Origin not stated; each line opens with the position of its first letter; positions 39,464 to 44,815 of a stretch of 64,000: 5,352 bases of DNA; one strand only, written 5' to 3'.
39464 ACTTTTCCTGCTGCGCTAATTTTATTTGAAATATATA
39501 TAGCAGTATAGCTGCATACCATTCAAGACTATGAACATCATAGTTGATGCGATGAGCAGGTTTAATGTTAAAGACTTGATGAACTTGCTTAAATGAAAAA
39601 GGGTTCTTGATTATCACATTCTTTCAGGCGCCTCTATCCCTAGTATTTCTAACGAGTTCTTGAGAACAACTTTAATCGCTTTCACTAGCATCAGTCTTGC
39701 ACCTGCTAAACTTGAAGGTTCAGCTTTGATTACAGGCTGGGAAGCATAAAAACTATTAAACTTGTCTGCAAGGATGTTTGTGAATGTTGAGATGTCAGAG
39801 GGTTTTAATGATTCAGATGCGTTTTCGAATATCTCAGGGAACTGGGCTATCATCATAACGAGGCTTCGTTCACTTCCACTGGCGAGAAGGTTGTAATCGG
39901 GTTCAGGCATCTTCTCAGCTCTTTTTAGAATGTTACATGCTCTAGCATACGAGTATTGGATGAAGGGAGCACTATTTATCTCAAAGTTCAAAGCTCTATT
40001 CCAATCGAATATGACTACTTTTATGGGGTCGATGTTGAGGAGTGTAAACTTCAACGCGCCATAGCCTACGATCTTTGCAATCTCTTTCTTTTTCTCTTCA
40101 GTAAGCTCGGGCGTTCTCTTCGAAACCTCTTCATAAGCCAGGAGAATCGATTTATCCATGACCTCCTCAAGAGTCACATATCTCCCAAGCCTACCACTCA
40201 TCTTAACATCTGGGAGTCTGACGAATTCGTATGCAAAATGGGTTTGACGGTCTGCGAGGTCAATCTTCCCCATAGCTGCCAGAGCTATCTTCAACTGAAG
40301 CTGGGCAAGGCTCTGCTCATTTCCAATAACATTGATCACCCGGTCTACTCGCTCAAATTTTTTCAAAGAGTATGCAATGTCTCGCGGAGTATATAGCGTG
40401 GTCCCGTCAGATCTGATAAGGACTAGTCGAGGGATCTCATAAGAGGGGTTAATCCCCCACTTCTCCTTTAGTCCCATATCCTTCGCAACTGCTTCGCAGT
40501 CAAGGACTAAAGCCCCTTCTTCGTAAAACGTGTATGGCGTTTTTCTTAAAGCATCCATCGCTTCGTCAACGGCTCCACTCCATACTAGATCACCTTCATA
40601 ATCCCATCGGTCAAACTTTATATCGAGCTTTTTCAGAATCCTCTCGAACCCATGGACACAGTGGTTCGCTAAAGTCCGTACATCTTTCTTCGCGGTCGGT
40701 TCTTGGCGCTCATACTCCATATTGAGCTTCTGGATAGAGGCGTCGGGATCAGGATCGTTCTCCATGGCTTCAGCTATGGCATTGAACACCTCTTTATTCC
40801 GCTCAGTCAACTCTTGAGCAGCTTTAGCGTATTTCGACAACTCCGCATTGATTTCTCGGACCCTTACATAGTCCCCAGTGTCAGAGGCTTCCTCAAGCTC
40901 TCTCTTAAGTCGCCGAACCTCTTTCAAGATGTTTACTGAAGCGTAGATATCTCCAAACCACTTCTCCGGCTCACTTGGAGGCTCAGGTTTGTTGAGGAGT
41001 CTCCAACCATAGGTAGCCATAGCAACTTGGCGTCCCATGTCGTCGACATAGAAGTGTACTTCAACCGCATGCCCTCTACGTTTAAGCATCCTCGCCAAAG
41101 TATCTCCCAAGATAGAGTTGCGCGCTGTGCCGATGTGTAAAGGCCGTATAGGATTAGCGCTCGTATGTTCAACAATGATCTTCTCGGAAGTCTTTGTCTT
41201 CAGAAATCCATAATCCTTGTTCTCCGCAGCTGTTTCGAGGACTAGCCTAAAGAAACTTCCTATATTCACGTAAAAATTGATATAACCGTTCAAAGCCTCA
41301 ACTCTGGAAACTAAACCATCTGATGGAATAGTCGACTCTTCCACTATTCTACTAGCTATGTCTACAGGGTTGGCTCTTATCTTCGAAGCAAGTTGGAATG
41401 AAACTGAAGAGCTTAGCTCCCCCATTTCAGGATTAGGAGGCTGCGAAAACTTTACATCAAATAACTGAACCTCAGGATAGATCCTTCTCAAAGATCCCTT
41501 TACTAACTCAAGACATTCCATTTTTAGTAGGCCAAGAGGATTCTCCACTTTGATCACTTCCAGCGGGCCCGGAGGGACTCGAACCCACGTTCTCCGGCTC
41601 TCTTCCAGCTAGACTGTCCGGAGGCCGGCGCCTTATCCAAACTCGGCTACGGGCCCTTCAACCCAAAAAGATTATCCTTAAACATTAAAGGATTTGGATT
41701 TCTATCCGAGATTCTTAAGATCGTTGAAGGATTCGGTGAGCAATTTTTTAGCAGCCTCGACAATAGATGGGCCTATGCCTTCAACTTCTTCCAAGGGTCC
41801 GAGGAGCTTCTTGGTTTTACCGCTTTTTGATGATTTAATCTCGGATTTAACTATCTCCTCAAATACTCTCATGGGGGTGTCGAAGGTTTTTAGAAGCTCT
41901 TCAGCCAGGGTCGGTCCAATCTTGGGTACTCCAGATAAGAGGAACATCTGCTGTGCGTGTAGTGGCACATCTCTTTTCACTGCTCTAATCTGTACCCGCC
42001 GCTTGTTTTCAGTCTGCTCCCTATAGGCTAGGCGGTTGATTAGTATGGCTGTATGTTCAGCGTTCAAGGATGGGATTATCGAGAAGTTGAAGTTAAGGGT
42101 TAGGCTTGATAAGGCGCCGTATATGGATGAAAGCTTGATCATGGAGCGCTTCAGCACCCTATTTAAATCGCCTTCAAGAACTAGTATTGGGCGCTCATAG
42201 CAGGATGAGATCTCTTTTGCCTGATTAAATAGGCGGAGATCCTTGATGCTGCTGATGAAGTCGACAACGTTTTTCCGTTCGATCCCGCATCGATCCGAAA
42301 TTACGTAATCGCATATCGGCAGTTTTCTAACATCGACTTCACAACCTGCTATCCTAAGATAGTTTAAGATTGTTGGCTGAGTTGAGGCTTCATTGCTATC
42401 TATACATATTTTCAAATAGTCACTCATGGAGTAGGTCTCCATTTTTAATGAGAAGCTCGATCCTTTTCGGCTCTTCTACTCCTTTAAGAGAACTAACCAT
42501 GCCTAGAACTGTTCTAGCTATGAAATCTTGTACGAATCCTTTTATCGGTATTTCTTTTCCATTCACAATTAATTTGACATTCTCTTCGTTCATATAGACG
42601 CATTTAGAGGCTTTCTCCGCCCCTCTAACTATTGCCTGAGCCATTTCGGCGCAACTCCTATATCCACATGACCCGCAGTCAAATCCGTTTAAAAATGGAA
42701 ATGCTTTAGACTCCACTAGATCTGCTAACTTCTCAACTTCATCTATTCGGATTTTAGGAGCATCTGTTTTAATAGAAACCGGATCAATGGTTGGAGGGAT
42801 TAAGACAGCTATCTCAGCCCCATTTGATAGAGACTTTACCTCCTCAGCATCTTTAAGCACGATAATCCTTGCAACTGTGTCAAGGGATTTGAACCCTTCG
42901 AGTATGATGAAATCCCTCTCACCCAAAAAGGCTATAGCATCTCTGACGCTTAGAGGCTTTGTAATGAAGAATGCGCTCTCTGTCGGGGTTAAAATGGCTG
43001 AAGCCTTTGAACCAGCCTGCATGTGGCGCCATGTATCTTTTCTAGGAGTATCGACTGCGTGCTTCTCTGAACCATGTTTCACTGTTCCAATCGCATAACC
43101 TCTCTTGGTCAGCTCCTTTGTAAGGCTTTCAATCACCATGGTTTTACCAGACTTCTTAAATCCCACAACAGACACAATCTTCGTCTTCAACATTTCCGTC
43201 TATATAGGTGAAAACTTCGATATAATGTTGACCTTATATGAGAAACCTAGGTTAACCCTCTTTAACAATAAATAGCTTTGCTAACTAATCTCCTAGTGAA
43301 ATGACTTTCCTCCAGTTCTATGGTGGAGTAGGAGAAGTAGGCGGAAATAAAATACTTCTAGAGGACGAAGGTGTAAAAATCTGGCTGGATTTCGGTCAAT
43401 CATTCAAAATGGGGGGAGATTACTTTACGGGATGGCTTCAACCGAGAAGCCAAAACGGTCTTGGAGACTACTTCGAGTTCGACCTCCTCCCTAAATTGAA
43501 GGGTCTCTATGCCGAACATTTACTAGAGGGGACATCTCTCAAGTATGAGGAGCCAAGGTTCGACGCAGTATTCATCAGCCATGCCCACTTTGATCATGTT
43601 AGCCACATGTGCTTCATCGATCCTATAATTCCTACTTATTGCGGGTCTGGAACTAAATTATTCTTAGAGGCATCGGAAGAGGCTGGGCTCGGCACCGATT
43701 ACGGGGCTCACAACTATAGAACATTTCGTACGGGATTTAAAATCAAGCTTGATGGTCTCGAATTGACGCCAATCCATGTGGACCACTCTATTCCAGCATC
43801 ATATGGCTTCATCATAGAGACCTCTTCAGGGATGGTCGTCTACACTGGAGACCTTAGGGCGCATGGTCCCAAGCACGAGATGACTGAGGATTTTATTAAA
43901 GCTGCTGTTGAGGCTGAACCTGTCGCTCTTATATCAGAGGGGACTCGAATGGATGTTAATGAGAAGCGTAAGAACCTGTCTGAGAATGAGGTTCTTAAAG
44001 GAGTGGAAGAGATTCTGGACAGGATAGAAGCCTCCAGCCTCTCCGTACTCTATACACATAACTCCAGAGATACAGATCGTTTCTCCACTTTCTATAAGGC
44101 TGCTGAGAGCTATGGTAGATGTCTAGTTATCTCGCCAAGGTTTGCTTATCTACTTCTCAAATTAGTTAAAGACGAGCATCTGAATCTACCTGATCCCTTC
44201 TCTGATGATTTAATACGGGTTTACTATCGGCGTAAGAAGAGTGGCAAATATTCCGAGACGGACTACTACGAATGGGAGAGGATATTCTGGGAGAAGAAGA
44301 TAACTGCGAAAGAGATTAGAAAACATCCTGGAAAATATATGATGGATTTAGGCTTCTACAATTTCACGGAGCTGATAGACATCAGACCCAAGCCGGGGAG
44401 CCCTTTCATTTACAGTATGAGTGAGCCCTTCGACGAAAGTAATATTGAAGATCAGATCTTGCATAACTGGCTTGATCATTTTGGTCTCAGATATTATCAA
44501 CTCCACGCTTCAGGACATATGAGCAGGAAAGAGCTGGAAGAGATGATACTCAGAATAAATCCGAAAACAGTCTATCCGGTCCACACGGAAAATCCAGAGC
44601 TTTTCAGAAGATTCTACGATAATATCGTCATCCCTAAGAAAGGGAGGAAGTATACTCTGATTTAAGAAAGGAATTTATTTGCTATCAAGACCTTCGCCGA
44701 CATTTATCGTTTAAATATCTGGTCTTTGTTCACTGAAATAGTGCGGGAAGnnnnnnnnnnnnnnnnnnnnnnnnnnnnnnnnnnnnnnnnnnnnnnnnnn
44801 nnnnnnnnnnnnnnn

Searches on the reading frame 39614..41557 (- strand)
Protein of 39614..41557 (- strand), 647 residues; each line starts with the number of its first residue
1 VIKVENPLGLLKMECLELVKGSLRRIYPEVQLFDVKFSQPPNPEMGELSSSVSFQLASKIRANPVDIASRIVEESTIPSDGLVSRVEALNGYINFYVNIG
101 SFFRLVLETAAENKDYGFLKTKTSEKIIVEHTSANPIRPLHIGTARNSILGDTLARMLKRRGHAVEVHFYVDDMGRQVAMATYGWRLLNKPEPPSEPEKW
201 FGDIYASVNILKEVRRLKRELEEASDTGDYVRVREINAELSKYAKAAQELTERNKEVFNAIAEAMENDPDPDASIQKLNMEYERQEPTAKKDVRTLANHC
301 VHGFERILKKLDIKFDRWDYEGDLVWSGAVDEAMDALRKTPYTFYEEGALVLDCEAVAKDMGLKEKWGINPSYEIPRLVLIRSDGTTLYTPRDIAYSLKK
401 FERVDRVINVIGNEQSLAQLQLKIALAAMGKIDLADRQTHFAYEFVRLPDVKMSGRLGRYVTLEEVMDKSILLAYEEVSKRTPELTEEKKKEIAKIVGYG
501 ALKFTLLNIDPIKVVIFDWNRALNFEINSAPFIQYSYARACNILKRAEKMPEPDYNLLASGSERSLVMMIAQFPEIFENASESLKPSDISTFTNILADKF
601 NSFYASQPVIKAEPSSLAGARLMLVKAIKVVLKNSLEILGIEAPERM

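Call 26: search_protein_families(library=pfam, proteins=[window:39614-41557:-], max_evalue=0.00001)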
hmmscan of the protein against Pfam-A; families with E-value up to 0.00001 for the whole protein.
window:39614-41557:- (647 aa): 3 families
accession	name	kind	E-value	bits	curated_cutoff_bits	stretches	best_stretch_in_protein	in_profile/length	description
PF05746.21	DALR_1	-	1.2e-30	106.5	22.3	1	533-647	1-117/117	DALR anticodon binding domain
PF00750.26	tRNA-synt_1d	-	1.4e-28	100.3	23.3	2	280-519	123-349/349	tRNA synthetases class I (R), catalytic domain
PF03485.21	Arg_tRNA_synt_N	-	7.8e-14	52.5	21.5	1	17-96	5-84/85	Arginyl tRNA synthetase N terminal domain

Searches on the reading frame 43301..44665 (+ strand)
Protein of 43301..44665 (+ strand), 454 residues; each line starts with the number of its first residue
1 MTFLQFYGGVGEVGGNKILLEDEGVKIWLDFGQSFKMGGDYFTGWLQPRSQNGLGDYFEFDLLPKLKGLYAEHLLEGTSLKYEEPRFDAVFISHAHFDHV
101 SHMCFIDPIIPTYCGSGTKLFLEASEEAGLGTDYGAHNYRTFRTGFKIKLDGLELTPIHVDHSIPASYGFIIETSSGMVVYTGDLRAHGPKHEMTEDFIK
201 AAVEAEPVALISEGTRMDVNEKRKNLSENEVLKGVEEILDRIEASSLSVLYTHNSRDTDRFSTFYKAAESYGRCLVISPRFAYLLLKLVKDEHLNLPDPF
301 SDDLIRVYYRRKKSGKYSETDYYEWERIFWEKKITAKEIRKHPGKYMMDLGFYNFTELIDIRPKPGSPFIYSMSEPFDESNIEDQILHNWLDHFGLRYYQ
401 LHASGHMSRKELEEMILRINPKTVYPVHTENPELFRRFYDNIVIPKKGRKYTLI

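Call 26: search_protein_families(library=pfam, proteins=[window:43301-44665:+], max_evalue=0.00001)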
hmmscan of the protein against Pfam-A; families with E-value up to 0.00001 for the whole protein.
window:43301-44665:+ (454 aa): 2 families
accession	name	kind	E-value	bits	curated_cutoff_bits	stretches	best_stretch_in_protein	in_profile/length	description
PF12706.13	Lactamase_B_2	-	5.1e-13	49.5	27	1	83-189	26-147/200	Beta-lactamase superfamily domain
PF07521.17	RMMBL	-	6.8e-06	26.4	21.6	0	399-432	9-43/63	Zn-dependent metallo-hydrolase RNA specificity domain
